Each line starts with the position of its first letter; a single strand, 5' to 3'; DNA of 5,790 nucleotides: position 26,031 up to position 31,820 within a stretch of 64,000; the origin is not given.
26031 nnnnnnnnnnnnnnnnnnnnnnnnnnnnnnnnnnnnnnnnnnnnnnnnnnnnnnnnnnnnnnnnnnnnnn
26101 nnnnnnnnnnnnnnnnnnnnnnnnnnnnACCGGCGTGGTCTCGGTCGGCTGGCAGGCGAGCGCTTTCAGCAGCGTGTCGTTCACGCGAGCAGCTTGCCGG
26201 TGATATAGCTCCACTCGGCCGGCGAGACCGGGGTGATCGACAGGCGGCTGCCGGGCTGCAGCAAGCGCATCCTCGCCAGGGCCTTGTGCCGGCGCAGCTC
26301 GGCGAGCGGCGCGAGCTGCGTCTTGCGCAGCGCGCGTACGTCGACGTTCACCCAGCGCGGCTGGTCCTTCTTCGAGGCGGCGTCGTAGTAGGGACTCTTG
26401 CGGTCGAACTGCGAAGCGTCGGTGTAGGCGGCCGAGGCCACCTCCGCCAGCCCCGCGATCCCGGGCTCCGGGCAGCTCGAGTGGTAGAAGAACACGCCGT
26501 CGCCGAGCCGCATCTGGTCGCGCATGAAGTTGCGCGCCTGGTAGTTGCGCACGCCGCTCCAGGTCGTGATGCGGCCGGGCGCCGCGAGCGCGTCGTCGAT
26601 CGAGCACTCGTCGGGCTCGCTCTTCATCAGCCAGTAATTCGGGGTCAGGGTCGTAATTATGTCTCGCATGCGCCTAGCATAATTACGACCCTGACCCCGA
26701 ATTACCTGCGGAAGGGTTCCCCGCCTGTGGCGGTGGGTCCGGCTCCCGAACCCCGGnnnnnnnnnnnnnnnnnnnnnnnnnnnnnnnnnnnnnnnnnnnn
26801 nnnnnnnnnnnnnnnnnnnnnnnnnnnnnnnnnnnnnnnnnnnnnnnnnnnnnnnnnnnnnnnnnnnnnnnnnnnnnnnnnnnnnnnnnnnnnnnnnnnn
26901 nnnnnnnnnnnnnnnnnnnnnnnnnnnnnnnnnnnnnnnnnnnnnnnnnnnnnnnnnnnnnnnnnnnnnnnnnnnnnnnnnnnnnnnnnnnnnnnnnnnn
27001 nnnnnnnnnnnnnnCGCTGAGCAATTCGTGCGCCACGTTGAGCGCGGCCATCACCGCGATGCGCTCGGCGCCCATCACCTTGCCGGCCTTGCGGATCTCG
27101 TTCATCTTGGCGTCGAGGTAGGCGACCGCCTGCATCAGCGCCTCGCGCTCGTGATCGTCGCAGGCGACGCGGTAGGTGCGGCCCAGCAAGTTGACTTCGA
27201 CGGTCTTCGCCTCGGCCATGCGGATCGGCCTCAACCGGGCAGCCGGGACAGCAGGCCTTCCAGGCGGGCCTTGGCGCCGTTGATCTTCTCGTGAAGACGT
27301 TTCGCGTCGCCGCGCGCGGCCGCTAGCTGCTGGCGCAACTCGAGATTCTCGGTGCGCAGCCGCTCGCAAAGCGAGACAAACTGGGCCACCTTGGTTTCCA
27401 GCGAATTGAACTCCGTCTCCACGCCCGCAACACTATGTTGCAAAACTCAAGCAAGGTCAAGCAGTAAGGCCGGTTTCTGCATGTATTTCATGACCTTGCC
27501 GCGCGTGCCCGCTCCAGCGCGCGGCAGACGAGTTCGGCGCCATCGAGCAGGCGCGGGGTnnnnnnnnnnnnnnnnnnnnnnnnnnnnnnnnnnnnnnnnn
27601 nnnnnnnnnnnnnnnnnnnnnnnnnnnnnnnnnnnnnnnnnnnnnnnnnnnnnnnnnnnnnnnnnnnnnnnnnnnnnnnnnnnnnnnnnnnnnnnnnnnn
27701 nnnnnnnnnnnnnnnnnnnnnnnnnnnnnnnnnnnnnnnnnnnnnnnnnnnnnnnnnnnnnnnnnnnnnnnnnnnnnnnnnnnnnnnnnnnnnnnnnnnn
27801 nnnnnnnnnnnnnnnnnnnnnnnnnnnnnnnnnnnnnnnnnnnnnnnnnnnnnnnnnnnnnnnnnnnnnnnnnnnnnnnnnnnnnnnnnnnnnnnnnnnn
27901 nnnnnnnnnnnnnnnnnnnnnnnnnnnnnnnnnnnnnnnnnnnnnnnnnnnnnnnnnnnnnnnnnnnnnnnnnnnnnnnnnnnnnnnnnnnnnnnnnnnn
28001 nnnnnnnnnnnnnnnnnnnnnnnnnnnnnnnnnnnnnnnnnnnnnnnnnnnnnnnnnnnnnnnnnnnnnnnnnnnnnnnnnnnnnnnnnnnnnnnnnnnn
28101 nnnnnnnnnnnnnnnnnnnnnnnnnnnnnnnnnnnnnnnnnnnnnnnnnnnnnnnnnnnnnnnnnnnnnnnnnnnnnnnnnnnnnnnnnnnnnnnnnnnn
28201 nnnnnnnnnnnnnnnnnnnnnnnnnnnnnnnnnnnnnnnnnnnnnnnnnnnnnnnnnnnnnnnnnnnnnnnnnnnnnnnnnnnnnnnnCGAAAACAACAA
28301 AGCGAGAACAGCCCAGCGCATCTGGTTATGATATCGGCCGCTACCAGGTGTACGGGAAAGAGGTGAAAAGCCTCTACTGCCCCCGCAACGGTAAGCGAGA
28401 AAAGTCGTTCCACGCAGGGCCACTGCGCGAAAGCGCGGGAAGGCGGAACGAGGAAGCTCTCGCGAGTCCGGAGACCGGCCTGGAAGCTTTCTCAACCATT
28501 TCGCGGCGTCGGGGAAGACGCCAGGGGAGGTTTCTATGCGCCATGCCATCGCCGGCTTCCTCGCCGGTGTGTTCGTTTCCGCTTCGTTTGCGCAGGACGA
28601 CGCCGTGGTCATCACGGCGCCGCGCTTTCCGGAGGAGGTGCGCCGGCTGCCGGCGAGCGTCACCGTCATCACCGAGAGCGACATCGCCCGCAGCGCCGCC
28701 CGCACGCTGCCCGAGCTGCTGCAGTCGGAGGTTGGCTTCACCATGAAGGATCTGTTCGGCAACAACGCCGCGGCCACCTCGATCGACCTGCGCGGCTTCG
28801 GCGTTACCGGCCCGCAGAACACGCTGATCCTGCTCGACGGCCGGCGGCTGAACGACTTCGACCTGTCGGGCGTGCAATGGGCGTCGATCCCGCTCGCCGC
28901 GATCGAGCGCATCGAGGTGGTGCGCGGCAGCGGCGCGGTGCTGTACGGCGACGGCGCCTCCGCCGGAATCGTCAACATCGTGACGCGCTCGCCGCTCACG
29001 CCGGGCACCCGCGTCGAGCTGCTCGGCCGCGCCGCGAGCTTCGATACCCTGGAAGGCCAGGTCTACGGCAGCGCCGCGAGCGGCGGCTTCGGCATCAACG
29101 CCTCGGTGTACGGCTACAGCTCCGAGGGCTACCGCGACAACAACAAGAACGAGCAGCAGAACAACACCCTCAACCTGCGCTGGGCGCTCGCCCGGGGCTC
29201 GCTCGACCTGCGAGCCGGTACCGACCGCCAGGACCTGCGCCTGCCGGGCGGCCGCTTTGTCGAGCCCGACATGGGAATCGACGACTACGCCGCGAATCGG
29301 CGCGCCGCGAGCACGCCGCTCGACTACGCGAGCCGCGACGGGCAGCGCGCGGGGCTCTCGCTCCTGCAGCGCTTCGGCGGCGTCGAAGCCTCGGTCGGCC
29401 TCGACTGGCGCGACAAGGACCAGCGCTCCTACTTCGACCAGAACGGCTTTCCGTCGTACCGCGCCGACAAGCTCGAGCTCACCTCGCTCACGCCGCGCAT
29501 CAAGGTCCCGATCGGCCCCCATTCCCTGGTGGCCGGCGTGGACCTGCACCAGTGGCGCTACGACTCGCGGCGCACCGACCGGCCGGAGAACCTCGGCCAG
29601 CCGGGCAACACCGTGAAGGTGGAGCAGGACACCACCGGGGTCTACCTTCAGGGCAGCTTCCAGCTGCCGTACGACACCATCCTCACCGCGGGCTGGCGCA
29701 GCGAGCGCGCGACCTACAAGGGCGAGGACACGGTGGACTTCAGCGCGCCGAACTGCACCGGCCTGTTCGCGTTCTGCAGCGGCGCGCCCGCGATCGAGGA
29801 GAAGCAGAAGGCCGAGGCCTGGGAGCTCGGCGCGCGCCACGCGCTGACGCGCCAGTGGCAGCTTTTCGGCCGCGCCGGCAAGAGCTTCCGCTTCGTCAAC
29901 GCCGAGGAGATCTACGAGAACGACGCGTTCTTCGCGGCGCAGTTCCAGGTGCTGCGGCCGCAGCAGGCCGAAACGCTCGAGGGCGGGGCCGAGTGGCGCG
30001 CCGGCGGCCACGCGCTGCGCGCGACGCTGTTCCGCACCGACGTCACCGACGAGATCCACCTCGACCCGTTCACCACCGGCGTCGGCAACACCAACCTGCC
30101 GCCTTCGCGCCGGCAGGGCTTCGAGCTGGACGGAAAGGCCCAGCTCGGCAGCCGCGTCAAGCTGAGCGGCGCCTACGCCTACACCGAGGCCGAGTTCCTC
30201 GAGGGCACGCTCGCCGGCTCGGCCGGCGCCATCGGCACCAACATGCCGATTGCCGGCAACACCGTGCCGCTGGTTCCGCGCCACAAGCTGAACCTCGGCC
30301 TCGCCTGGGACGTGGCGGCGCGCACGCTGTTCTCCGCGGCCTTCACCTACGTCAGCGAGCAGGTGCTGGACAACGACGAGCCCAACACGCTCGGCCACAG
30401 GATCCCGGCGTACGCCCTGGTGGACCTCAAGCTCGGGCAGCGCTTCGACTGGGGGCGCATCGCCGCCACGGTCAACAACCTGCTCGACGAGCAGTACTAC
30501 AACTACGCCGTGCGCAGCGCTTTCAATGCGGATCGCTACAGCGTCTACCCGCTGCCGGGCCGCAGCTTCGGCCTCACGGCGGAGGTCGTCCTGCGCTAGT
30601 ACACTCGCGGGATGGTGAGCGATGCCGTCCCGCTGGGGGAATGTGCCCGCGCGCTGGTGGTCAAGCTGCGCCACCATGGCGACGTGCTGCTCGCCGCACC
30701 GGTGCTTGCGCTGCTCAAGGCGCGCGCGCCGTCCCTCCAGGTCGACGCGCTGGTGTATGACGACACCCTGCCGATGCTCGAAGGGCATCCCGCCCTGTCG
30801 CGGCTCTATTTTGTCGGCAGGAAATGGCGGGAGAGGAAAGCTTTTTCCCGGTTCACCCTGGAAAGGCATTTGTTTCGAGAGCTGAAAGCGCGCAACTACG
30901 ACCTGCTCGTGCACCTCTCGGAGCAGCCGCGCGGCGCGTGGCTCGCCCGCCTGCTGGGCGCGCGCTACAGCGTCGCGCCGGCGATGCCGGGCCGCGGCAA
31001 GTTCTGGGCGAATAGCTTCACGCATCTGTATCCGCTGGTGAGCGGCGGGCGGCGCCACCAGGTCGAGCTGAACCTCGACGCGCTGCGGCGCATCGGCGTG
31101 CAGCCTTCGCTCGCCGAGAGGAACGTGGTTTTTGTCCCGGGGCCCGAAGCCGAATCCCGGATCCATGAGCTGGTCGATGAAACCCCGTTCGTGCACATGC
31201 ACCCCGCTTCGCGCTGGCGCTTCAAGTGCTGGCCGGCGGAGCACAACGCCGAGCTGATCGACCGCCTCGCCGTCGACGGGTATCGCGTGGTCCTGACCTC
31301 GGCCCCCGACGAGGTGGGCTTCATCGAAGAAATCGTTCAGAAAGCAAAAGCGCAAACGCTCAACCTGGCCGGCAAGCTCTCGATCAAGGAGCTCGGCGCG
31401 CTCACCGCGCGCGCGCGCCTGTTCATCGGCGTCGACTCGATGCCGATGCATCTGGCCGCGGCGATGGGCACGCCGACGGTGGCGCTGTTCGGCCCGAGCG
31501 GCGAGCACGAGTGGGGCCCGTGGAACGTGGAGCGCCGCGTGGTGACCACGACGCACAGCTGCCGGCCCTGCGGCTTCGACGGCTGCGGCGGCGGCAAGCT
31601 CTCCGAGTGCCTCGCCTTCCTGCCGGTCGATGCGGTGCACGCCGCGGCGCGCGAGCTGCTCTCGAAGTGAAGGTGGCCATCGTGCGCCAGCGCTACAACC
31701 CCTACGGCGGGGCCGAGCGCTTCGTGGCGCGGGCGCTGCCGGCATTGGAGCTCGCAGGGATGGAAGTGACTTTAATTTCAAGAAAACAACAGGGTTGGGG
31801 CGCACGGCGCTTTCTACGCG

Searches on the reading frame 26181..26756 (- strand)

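Call 56: search_protein_families(library=pfam, proteins=[window:26181-26756:-], max_evalue=0.00001)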
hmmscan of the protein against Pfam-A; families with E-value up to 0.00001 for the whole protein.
window:26181-26756:- (191 aa): 1 family
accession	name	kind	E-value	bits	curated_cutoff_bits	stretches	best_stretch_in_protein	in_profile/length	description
PF01878.24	EVE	-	1.7e-50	171.3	23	1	40-186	1-143/145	EVE domain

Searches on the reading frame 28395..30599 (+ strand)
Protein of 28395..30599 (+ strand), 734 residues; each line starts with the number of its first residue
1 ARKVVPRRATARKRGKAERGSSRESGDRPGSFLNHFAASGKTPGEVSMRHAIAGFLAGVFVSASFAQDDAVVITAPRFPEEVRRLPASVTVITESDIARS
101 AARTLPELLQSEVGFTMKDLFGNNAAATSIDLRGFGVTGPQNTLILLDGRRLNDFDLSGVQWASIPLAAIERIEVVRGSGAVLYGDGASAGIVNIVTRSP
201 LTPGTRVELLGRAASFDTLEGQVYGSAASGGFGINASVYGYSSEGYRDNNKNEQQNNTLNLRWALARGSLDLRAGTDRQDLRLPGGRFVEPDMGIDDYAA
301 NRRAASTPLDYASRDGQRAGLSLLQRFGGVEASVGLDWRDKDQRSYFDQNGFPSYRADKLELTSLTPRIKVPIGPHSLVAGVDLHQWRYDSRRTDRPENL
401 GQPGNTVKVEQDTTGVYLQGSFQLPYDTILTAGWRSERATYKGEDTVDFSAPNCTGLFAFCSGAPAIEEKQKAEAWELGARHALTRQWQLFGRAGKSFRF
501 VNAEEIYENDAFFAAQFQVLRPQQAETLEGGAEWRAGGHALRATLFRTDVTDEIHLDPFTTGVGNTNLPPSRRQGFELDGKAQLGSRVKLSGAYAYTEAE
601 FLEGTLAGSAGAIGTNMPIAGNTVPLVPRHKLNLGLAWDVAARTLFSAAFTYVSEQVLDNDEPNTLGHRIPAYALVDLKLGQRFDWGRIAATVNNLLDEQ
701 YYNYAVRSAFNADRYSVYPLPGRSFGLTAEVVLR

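Call 56: search_protein_families(library=pfam, proteins=[window:28395-30599:+], max_evalue=0.00001)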
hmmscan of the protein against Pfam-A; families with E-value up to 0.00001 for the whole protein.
window:28395-30599:+ (734 aa): 2 families
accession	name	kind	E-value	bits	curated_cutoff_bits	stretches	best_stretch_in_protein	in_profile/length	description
PF00593.30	TonB_dep_Rec_b-barrel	-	9.7e-44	151.4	27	1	217-696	15-436/436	TonB dependent receptor-like, beta-barrel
PF07715.20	Plug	-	7.5e-25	87.9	23.9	1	82-192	2-107/107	TonB-dependent Receptor Plug Domain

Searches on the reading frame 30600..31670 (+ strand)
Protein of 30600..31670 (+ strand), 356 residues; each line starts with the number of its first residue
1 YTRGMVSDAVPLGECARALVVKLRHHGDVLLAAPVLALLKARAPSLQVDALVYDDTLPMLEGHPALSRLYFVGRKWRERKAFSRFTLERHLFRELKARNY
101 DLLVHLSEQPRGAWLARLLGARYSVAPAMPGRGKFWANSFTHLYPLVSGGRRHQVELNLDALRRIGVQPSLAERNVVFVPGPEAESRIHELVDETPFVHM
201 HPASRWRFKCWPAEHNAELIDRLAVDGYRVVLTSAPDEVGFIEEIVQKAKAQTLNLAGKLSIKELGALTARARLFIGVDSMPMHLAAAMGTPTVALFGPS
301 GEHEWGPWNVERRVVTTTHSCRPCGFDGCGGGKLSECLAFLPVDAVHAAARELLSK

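Call 56: search_protein_families(library=pfam, proteins=[window:30600-31670:+], max_evalue=0.00001)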
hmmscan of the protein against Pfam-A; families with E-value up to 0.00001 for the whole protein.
window:30600-31670:+ (356 aa): 1 family
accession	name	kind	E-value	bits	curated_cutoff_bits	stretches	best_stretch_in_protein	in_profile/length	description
PF01075.23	Glyco_transf_9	-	4.7e-41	141.2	22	1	90-324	3-236/247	Glycosyltransferase family 9 (heptosyltransferase)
